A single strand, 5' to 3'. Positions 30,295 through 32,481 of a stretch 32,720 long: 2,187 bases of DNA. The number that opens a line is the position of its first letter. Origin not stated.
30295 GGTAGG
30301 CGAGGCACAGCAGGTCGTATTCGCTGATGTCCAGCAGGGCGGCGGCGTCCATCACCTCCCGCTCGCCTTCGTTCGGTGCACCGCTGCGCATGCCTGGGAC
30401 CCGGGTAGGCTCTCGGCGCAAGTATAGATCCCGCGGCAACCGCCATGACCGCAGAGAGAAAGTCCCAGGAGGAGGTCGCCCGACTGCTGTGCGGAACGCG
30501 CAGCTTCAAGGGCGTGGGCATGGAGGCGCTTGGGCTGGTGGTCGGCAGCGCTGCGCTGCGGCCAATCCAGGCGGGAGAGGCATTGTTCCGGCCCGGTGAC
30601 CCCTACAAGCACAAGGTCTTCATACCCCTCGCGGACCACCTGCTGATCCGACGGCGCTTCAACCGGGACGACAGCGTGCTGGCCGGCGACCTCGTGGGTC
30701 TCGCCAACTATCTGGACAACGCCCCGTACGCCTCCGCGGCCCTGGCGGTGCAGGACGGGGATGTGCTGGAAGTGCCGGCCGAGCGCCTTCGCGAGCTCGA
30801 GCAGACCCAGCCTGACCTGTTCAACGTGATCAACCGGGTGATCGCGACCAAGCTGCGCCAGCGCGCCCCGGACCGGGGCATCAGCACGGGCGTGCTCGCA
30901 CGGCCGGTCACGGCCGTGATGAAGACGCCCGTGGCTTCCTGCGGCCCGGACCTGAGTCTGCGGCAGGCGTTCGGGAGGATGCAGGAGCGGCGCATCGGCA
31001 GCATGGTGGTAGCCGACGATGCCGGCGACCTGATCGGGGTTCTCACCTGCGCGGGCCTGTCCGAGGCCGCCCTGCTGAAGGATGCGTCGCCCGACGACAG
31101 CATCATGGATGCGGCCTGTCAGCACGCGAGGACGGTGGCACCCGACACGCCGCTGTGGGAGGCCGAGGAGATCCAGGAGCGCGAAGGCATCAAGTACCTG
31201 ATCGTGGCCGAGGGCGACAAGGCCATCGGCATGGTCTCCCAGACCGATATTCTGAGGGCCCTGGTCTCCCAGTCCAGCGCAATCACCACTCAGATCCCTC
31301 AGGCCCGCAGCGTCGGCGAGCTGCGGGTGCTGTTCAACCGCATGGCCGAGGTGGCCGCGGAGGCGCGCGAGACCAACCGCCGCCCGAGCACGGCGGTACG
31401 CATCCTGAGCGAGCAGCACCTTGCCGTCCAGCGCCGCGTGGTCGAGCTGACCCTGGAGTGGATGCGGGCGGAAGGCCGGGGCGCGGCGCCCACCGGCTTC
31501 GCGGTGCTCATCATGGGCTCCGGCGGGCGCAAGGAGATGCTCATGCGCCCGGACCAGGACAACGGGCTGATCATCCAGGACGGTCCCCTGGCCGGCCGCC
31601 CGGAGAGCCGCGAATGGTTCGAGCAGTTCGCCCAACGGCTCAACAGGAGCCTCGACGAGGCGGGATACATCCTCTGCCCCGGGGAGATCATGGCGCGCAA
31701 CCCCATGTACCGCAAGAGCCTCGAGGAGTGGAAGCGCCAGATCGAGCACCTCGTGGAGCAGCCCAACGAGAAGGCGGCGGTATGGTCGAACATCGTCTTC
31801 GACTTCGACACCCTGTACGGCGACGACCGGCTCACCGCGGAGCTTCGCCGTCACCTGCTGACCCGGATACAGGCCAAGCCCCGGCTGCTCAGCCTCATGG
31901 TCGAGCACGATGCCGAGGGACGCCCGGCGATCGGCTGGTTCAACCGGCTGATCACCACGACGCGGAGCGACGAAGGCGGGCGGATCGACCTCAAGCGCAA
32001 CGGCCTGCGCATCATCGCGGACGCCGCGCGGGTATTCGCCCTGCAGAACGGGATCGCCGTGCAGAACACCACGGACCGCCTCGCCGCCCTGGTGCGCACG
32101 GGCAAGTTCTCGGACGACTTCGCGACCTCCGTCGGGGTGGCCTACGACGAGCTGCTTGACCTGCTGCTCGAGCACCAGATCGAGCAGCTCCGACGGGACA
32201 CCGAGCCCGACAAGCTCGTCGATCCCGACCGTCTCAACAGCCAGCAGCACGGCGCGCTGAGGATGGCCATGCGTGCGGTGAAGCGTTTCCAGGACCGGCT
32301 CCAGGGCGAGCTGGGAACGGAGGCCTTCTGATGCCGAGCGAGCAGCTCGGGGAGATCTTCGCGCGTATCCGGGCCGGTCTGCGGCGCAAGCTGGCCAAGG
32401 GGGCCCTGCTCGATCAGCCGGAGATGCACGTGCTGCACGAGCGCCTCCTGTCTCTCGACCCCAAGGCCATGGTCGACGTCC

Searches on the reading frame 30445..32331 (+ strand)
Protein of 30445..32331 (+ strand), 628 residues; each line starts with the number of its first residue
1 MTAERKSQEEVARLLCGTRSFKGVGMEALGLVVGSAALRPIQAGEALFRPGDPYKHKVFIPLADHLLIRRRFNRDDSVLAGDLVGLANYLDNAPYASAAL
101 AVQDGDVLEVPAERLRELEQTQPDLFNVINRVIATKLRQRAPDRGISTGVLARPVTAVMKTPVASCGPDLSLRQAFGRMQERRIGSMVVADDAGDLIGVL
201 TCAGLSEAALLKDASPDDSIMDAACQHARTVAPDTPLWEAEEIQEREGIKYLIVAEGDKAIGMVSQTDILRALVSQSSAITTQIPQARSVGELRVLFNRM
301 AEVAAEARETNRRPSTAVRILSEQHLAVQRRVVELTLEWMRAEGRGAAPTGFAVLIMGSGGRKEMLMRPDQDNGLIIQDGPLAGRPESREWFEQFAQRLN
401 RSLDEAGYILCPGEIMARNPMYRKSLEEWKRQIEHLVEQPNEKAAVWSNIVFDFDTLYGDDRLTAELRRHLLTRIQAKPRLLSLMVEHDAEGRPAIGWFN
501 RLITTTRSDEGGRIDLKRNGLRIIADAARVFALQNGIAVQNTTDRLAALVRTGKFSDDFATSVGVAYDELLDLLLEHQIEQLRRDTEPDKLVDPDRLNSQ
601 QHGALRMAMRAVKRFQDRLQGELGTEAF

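Call 7: search_protein_families(library=pfam, proteins=[window:30445-32331:+])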
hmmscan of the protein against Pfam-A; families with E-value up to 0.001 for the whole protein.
window:30445-32331:+ (628 aa): 4 families
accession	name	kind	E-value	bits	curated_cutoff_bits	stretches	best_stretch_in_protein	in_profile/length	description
PF10335.14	DUF294_C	-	3.1e-39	134.5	22.5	1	479-621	1-143/145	Putative nucleotidyltransferase substrate binding domain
PF03445.19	DUF294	-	7e-38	130.1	21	1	299-442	2-137/138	Putative nucleotidyltransferase DUF294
PF00571.33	CBS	-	3.7e-19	69.2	24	2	155-201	1-47/57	CBS domain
PF00027.35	cNMP_binding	-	4.7e-06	26.9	27.5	1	39-120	2-87/89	Cyclic nucleotide-binding domain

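Call 8: search_protein_families(library=ncbifam, proteins=[window:30445-32331:+], max_evalue=0.01)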
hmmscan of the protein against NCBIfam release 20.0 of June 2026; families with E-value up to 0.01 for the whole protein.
window:30445-32331:+ (628 aa): 15 families
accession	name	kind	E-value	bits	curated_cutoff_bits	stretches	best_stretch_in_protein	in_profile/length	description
NF041552.1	TF_PrdR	equivalog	5.6e-09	34.9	795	1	155-278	8-130/577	sigma-54 dependent transcriptional regulator PrdR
TIGR00393.1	kpsF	subfamily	2.6e-08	33.8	203.7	1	155-264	157-267/268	KpsF/GutQ family sugar-phosphate isomerase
NF011442.0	PRK14869.1-4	equivalog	1.6e-06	26.8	400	1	218-284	70-137/543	putative manganese-dependent inorganic diphosphatase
TIGR01186.1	proV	subfamily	3.8e-06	26.3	326.6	1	151-274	240-358/363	betaine/proline/choline family ABC transporter ATP-binding protein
TIGR01302.1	IMP_dehydrog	equivalog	9.6e-06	24.7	481.5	0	154-218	144-209/450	IMP dehydrogenase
NF008141.0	PRK10892.1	equivalog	2.4e-05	23.8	505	1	163-274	216-327/328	arabinose-5-phosphate isomerase KdsD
NF011443.0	PRK14869.1-5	equivalog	4.5e-05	22.1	335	0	210-275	63-127/546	putative manganese-dependent inorganic diphosphatase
NF011441.0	PRK14869.1-3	equivalog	9.4e-05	21.2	753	0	163-207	78-122/548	putative manganese-dependent inorganic diphosphatase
NF011440.0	PRK14869.1-2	equivalog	0.00011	21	746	0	166-211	80-125/541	putative manganese-dependent inorganic diphosphatase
NF002505.0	PRK01862.1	equivalog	0.0016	17.2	482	1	168-275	462-572/577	ClcB-like voltage-gated chloride channel protein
NF005869.0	PRK07807.1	equivalog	0.0019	17.3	549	0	155-214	150-209/479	GuaB1 family IMP dehydrogenase-related protein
NF053603.1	HhpR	exception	0.0025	17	520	1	158-271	66-181/282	CBS domain-containing high hydrostatic pressure regulator HhpR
TIGR01137.1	cysta_beta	equivalog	0.0038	16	510.25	1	165-271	350-454/457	cystathionine beta-synthase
NF008365.0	PRK11161.1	subfamily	0.0043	16.4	228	0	39-138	50-152/250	fumarate/nitrate reduction transcriptional regulator Fnr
NF052358.1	GMPRedGuaB1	equivalog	0.0064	15.7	675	0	157-276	94-207/479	GMP reductase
